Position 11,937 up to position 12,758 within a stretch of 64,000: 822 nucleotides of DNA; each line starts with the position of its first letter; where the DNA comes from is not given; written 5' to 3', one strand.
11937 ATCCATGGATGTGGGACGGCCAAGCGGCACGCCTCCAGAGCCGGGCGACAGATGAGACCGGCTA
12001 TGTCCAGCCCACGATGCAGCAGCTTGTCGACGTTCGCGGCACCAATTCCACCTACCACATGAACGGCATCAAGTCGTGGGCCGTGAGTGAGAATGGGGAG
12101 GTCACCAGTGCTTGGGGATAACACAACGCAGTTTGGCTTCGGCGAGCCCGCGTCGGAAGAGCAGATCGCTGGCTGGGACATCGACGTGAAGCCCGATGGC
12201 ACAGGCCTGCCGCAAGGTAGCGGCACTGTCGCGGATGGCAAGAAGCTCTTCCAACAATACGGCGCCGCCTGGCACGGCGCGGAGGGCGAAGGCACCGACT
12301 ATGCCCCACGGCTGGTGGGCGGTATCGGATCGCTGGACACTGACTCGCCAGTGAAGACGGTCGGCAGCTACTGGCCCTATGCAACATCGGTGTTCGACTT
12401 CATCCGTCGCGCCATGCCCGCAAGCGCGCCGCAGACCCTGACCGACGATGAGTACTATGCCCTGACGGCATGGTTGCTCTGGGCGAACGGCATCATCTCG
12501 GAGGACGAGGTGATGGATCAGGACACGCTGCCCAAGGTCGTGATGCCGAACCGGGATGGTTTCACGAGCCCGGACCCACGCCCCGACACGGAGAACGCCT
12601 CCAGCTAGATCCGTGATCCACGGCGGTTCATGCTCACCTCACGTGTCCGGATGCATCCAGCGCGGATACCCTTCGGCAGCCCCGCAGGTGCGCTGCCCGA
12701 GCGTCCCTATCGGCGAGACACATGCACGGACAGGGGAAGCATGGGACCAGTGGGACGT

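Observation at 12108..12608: Cytochrome-c-fold partner of the Mo sulfite dehydrogenase has lost both haem-attachment cysteines and has no signal peptide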

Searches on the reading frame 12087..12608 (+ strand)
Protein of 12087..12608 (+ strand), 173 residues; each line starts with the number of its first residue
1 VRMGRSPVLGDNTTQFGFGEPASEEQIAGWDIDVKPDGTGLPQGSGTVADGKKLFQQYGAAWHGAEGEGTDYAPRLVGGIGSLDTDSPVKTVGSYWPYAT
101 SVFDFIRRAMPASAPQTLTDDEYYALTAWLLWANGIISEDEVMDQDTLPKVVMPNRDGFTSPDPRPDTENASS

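Call 3: search_protein_families(library=pfam, proteins=[window:12087-12608:+], max_evalue=1)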
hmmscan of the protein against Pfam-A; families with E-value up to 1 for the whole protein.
window:12087-12608:+ (173 aa): 2 families
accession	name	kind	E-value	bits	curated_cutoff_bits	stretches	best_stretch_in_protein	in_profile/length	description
PF00034.26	Cytochrom_C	-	7.5e-06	27.6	21.3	1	48-132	1-88/90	Cytochrome c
PF13442.11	Cytochrome_CBB3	-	1.7e-05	25.5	27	1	47-130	2-68/68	Cytochrome C oxidase, cbb3-type, subunit III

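Call 4: search_protein_families(library=ncbifam, proteins=[window:12087-12608:+], max_evalue=1)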
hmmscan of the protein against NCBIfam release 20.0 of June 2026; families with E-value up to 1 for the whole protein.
window:12087-12608:+ (173 aa): 1 family
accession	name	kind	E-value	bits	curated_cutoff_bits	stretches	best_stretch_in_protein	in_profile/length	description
NF050122.1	bc1_QcrC_actin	exception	0.00015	21.2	200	1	45-86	38-78/253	cytochrome bc1 complex diheme cytochrome c subunit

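Call 5: find_homologous_proteins(query=window:12087-12608:+, max_evalue=0.001)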
Query window:12087-12608:+ (173 aa): 7948 proteins with E <= 0.001 among 8000 candidates; the best 120 are listed.
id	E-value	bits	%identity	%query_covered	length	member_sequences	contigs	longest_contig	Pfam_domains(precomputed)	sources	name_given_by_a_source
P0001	3.0e-101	355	93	96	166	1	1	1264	PF13442.12,PF00034.27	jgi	jgi:S-disulfanyl-L-cysteine oxidoreductase SoxD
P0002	6.2e-93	327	84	96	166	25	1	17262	-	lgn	-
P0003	9.4e-93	327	83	95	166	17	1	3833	-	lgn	-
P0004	9.8e-92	324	85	94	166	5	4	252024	PF13442.12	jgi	-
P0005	1.4e-90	320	82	95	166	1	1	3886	-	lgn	-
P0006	3.1e-90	319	86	92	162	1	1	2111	PF13442.12,PF00034.27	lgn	-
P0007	2.3e-89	316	84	92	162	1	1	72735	PF13442.12,PF00034.27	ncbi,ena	-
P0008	2.5e-89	316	84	92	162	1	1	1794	PF13442.12,PF00034.27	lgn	-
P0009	2.7e-89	316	84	92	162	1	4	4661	PF13442.12,PF00034.27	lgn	-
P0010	6.7e-89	314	83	92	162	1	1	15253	PF13442.12,PF00034.27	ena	-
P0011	1.5e-88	313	81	95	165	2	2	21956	-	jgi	-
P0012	1.5e-88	313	81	96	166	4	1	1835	-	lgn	-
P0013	2.0e-88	313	83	92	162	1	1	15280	PF00034.27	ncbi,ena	-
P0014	2.0e-88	313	78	96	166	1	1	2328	-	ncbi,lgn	-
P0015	3.7e-87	309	80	96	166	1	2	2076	-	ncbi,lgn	-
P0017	1.4e-86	307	81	92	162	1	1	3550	PF13442.12,PF00034.27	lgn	-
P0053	4.4e-79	282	76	94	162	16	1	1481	PF00034.27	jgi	-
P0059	2.0e-72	261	72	91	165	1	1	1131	PF13442.12,PF00034.27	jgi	jgi:S-disulfanyl-L-cysteine oxidoreductase SoxD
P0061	1.2e-70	255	71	89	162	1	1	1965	PF13442.12,PF00034.27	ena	-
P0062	1.2e-70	255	72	92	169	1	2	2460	PF13442.12,PF00034.27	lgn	-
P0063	2.2e-70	254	66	96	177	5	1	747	PF13442.12,PF00034.27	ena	-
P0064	2.5e-70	254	69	92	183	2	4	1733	PF13442.12,PF00034.27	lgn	-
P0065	3.1e-70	253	70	91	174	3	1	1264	PF13442.12,PF00034.27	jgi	jgi:S-disulfanyl-L-cysteine oxidoreductase SoxD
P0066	3.4e-70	253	72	89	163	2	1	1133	PF13442.12,PF00034.27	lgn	-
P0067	3.5e-70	253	72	90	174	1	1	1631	PF13442.12,PF00034.27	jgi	jgi:cytochrome c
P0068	4.5e-70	253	73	88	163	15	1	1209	PF13442.12,PF00034.27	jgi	jgi:cytochrome c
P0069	5.4e-70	253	71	91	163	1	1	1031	PF13442.12,PF00034.27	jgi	jgi:cytochrome c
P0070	1.1e-69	252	72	90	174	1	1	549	PF13442.12,PF00034.27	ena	-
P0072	2.1e-69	251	69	88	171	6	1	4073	PF13442.12,PF00034.27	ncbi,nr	ncbi:MAG TPA: cytochrome c [Thermomicrobiales bacterium]|nr:cytochrome c [Thermomicrobiales bacteriu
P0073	3.6e-69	250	70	92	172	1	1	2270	PF13442.12,PF00034.27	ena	-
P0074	4.4e-69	250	71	90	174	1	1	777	PF13442.12,PF00034.27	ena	-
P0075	6.5e-69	249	71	89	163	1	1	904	PF13442.12,PF00034.27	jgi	-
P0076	7.1e-69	249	70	91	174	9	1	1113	PF13442.12,PF00034.27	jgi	jgi:cytochrome c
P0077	8.1e-69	249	69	91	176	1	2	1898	PF13442.12,PF00034.27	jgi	jgi:cytochrome c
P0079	1.0e-68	249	69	91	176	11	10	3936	PF13442.12,PF00034.27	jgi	jgi:S-disulfanyl-L-cysteine oxidoreductase SoxD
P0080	1.1e-68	248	71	88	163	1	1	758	PF13442.12,PF00034.27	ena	-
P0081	1.1e-68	248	71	91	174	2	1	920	PF13442.12,PF00034.27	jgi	jgi:cytochrome c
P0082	1.7e-68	248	71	89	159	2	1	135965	PF13442.12,PF00034.27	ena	-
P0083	1.7e-68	248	70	91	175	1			PF13442.12,PF00034.27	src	-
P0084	2.3e-68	247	68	93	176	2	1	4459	PF13442.12,PF00034.27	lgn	-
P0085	2.5e-68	247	67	94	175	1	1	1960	PF13442.12,PF00034.27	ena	-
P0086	3.1e-68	247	71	88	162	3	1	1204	PF13442.12,PF00034.27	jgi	-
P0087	3.3e-68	247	69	89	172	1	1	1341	PF13442.12,PF00034.27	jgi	-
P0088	4.7e-68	246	70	91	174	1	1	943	PF13442.12,PF00034.27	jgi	jgi:S-disulfanyl-L-cysteine oxidoreductase SoxD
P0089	5.3e-68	246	72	88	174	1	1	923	PF13442.12,PF00034.27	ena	-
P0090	5.7e-68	246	67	91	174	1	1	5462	PF13442.12,PF00034.27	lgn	-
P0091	5.7e-68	246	69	91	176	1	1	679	PF13442.12,PF00034.27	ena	-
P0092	6.9e-68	246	69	91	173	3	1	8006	PF00034.27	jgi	jgi:cytochrome c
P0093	6.9e-68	246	69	91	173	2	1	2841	PF13442.12,PF00034.27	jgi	jgi:cytochrome c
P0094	7.3e-68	246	72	88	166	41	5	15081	PF13442.12,PF00034.27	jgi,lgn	jgi:cytochrome c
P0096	1.1e-67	245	68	91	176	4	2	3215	PF13442.12,PF00034.27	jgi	jgi:cytochrome c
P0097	1.2e-67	245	69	92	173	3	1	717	PF13442.12,PF00034.27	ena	-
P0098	1.2e-67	245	69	90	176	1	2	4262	PF13442.12,PF00034.27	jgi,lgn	jgi:cytochrome c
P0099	1.5e-67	245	69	89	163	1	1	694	PF13442.12,PF00034.27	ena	-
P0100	1.7e-67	245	69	91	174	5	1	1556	PF13442.12,PF00034.27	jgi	jgi:S-disulfanyl-L-cysteine oxidoreductase SoxD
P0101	1.8e-67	244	66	93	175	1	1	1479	PF13442.12,PF00034.27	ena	-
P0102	2.2e-67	244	67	91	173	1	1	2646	PF13442.12,PF00034.27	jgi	jgi:S-disulfanyl-L-cysteine oxidoreductase SoxD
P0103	2.9e-67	244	71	88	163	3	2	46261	PF13442.12,PF00034.27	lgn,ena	-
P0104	3.4e-67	244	70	90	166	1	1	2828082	-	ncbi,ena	-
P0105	3.5e-67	244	68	89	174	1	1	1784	PF13442.12,PF00034.27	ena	-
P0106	4.1e-67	243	66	94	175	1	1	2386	PF13442.12,PF00034.27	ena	-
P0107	4.6e-67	243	68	91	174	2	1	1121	PF13442.12,PF00034.27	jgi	-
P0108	5.6e-67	243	71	88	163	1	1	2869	PF13442.12,PF00034.27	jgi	jgi:cytochrome c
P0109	5.7e-67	243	70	90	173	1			PF13442.12,PF00034.27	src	-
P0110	6.4e-67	243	69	91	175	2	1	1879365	PF13442.12,PF00034.27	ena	-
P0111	6.8e-67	243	66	93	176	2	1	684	PF13442.12,PF00034.27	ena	-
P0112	6.8e-67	243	69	92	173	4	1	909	PF13442.12,PF00034.27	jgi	jgi:hypothetical protein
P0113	7.6e-67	242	69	92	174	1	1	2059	PF13442.12,PF00034.27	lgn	-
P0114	8.2e-67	242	69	90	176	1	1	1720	PF13442.12,PF00034.27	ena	-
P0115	1.2e-66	242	68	91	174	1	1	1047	PF13442.12,PF00034.27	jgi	jgi:cytochrome c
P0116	1.2e-66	242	70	90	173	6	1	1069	PF13442.12,PF00034.27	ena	-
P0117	1.4e-66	242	67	89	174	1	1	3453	PF13442.12,PF00034.27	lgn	-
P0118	1.4e-66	242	65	95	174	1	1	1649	PF13442.12,PF00034.27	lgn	-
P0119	1.7e-66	241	71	89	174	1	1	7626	PF13442.12,PF00034.27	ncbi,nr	ncbi:MAG TPA: cytochrome c [Thermomicrobiales bacterium]|nr:cytochrome c [Thermomicrobiales bacteriu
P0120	1.7e-66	241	68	91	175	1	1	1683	PF13442.12,PF00034.27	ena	-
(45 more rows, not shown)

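Call 6: search_solved_structures(query=window:12087-12608:+, max_evalue=1, show_alignments=3)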
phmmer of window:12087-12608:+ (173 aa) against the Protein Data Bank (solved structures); distinct sequences matched with E-value up to 1: 7.
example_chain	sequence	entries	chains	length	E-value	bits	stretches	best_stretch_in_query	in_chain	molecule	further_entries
2xts_B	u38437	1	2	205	2.6e-42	147.7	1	16-169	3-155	CYTOCHROME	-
4xyd_B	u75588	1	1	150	0.0018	21.1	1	46-140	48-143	NorC-like protein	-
3mk7_C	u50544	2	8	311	0.0072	19.2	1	17-81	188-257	Cytochrome c oxidase, cbb3-type, subunit P | Cbb3-type cytochrome c oxidase subunit CcoP1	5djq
8smr_G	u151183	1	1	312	0.061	16.2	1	17-72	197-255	Cbb3-type cytochrome c oxidase subunit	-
8snh_G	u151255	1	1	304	0.1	15.4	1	19-77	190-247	Cbb3-type cytochrome c oxidase subunit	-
6h5l_B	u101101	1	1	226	0.17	14.8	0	49-72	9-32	Conserved hypothetical cytochrome protein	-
8jng_A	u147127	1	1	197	0.69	12.7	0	39-90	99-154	Methanesulfonate monooxygenase ferredoxin subunit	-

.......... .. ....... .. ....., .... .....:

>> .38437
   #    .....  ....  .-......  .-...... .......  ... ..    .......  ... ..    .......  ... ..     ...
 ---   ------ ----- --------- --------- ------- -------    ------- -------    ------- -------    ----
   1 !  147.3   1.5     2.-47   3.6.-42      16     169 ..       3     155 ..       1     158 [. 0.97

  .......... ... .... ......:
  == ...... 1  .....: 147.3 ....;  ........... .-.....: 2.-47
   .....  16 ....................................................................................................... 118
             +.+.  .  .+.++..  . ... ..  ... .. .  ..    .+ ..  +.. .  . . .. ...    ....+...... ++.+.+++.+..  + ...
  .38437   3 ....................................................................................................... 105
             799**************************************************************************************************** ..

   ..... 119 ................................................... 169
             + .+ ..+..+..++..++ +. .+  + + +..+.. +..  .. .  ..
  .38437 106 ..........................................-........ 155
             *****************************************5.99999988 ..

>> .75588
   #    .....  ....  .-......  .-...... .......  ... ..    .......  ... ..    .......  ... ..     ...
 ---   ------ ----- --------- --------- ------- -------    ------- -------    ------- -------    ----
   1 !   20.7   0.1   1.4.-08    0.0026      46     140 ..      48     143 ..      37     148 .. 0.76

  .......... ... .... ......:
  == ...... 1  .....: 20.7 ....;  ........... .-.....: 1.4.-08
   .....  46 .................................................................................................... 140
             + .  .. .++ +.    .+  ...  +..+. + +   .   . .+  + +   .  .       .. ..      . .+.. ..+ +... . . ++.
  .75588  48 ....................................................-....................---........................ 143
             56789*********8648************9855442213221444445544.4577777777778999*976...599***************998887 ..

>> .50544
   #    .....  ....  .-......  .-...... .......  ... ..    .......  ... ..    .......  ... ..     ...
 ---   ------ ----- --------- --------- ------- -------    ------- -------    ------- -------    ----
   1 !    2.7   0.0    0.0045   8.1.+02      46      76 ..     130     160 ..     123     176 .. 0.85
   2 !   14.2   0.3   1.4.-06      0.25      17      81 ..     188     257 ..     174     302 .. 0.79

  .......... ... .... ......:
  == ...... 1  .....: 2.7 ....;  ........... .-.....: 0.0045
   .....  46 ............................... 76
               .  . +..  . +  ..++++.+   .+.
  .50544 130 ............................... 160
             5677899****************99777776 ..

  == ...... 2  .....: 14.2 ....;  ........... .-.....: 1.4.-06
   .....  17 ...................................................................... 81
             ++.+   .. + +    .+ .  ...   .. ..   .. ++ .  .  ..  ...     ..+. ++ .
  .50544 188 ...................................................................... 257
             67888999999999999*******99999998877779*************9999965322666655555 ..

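Call 15: find_encoding_contigs(protein=P0104, flank=8000, max_places=2)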
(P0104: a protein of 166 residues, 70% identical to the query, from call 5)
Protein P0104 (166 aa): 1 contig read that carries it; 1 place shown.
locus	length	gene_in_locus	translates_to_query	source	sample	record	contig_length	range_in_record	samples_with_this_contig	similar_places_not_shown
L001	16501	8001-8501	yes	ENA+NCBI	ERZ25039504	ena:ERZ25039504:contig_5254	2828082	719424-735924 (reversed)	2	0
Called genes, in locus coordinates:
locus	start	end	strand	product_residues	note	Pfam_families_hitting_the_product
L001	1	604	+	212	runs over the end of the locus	PF02585:PIG-L (weak)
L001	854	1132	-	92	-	PF12728:HTH_17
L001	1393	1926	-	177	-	-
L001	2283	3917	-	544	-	PF13424:TPR_12 (faint), PF17874:TPR_MalT, PF00196:GerE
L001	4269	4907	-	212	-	PF12728:HTH_17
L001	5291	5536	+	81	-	PF02537:CRCB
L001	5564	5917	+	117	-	PF02641:DUF190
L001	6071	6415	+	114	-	PF08818:DUF1801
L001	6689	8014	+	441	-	PF00174:Oxidored_molyb, PF03404:Mo-co_dimer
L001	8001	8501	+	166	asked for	-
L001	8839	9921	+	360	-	-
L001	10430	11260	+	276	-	-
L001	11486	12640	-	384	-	PF07719:TPR_2 (faint), PF17874:TPR_MalT, PF13424:TPR_12, PF00196:GerE, PF08281:Sigma70_r4_2 (weak)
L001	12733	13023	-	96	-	PF25872:HTH_77 (weak)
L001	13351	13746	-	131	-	PF13191:AAA_16 (weak), PF00931:NB-ARC (weak)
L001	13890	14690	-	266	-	PF22435:MRM3-like_sub_bind, PF22655:SpoU_sub_bind_like (weak), PF08032:SpoU_sub_bind (weak), PF00588:SpoU_methylase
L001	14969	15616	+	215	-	-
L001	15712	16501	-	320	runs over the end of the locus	-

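Call 16: find_encoding_contigs(protein=P0110, flank=8000, max_places=2)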
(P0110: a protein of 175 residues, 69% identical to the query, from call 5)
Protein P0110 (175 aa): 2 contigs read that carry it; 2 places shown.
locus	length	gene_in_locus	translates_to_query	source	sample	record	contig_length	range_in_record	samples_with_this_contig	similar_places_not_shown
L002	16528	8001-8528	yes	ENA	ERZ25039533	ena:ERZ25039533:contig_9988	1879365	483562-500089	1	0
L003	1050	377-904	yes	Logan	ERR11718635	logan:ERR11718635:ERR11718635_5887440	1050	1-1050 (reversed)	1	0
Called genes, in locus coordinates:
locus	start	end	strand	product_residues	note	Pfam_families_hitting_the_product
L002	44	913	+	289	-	PF13365:Trypsin_2 (weak)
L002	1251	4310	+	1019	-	PF00989:PAS, PF08448:PAS_4, PF13426:PAS_9, PF00989:PAS, PF08448:PAS_4, PF13188:PAS_8, PF13426:PAS_9, PF08447:PAS_3, +24 more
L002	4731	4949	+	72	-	PF00872:Transposase_mut (weak)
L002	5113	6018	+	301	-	PF00872:Transposase_mut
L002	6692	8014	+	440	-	PF00174:Oxidored_molyb, PF03404:Mo-co_dimer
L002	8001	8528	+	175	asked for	PF00034:Cytochrom_C, PF13442:Cytochrome_CBB3 (weak)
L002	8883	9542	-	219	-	PF00132:Hexapep, PF14602:Hexapep_2 (weak)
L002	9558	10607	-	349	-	PF00356:LacI, PF00532:Peripla_BP_1, PF13407:Peripla_BP_4, PF13377:Peripla_BP_3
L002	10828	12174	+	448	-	PF01547:SBP_bac_1, PF13416:SBP_bac_8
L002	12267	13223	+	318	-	PF00528:BPD_transp_1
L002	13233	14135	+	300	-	PF00528:BPD_transp_1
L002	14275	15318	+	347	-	PF08240:ADH_N, PF00107:ADH_zinc_N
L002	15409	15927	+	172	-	-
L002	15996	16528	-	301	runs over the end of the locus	PF12911:OppC_N, PF00528:BPD_transp_1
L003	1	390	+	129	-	?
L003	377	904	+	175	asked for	PF00034:Cytochrom_C, PF13442:Cytochrome_CBB3 (weak)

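Call 17: search_protein_representatives(protein=window:12108-12608:+)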
Query: 166 residues. Proteins with E-value up to 0.001 (for the whole library): 3261; up to 1e-10: 1479; up to 1e-30: 298. The best 150 are listed.
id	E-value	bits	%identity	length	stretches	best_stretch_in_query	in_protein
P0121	1.9e-82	291.5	48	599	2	8-164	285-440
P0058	3.7e-77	274.2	76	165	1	7-161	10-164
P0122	8.9e-49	181.8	59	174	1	8-160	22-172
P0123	1.3e-48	181.2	55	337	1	8-162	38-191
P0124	1.4e-48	181.2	54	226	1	4-164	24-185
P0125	2.2e-48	180.5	52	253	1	8-164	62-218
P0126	3.0e-48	180.1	57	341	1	8-163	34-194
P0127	3.9e-47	176.4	56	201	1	7-162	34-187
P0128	2.0e-46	174.1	55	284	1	4-154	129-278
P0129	3.6e-46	173.3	50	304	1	8-164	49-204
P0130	7.6e-46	172.3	50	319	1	3-158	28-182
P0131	2.3e-45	170.7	52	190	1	8-164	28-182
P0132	4.0e-45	169.9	52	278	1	9-164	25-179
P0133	8.9e-45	168.8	56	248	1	9-161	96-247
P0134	1.2e-44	168.3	55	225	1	8-158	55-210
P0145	1.4e-43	164.9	60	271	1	14-155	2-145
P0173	6.1e-41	156.3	56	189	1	9-136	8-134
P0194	1.1e-39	152.1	56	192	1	10-139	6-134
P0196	2.1e-39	151.2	53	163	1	8-153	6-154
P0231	1.8e-37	145.0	50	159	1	8-158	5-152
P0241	4.9e-37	143.6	56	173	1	11-135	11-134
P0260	2.9e-36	141.1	43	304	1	9-161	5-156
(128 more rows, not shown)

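Call 19: predict_structure(alignment_id=A1)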
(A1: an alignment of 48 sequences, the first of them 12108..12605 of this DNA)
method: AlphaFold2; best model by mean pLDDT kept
length: 166 residues; sequences in the alignment: 48
mean_pLDDT: 69.0   pTM: 0.69
mean pLDDT of the five models: 69.0, 62.7, 62.7, 61.6, 56.7
residues with pLDDT >= 90: 43; 70-90: 52; 50-70: 26; < 50: 45
segments of 3 or more residues with pLDDT < 50: 1-22, 85-88, 148-166
pLDDT, mean of each block of 10 residues (from residue 1): 29 38 66 95 94 80 70 56 52 85 78 95 87 97 71 35 32
secondary structure, 60 per line:
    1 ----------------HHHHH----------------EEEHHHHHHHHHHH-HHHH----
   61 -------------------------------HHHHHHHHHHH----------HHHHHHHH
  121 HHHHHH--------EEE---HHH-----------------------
elements in order: H17-21 E38-40 H41-51 H53-56 H92-102 H113-126 E135-137

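Call 22: find_related_loci(query=A1, collection=genome_contigs, flank=4000)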
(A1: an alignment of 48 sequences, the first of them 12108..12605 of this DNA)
Query A1 (166 aa) in genome_contigs; peptide patterns used: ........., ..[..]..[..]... (x = any residue, [..] = any of these).
600 stretches matched a pattern (row limit reached: there are more); 582 encode a relative of the query (tblastn E <= 1e-3); the best 80 are kept; 80 distinct loci.
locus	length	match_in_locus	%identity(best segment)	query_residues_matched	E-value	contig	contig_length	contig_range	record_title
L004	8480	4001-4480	84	3-162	6e-91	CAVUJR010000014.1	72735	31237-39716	MAG: uncultured Chloroflexia bacterium isolate MFD01721.bin.2.39 genome assembly, contig: contig_20965, whole genome sho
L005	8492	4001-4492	82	1-165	3e-90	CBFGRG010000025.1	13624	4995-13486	MAG TPA_asm: uncultured bacterium isolate SRR17295755_concoct_154 genome assembly, contig: ERZ23329302.3647, whole genom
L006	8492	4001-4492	81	1-165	5e-88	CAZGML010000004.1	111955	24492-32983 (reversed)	MAG TPA_asm: uncultured Sphaerobacteraceae bacterium isolate SRP187154_co1_308 genome assembly, contig: NODE_100_length_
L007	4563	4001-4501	78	1-165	1e-85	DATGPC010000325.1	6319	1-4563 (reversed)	MAG TPA_asm: Thermomicrobiales bacterium isolate SMAG_U10385 k141_2470606, whole genome shotgun sequence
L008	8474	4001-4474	72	8-165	7e-75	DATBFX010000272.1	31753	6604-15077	MAG TPA_asm: Thermomicrobiales bacterium isolate SMAG_U3822 k141_4067762, whole genome shotgun sequence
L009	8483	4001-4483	69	1-161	4e-73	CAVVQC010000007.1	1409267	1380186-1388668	MAG: uncultured Chloroflexia bacterium isolate MFD02581.bin.1.11 genome assembly, contig: contig_33960, whole genome sho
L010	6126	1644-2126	66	1-161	2e-71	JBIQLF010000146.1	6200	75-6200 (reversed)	MAG: Thermomicrobia bacterium isolate mag.54g NODE_6121_length_6200, whole genome shotgun sequence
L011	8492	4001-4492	66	2-165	7e-71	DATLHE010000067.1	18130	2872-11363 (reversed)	MAG TPA_asm: Thermomicrobiales bacterium isolate SMAG_U13632 k141_2666247, whole genome shotgun sequence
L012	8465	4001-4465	70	9-163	1e-70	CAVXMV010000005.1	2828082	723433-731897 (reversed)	MAG: uncultured Chloroflexia bacterium isolate MFD02840.bin.2.2 genome assembly, contig: contig_5254, whole genome shotg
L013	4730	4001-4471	68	8-164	1e-69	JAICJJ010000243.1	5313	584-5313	MAG: Thermomicrobiales bacterium isolate GZL_FP_2_bin.163 k141_5163835_length_5313_cov_11.6810, whole genome shotgun seq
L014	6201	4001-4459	67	9-161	9e-68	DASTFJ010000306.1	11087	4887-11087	MAG TPA_asm: Thermomicrobiales bacterium isolate SMAG_U871 k141_882409, whole genome shotgun sequence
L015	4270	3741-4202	68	8-161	2e-67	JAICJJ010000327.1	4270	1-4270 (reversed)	MAG: Thermomicrobiales bacterium isolate GZL_FP_2_bin.163 k141_3267085_length_4270_cov_11.0279, whole genome shotgun seq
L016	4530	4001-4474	65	8-165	1e-67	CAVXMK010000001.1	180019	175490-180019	MAG: uncultured Chloroflexia bacterium isolate MFD02840.bin.2.193 genome assembly, contig: contig_104200, whole genome s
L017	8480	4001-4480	61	1-160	8e-67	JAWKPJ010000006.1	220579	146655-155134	MAG: Thermomicrobiales bacterium isolate AC2.42 AC2.42.fa-6, whole genome shotgun sequence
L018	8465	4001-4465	68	9-163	2e-64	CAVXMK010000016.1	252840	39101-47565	MAG: uncultured Chloroflexia bacterium isolate MFD02840.bin.2.193 genome assembly, contig: contig_5096, whole genome sho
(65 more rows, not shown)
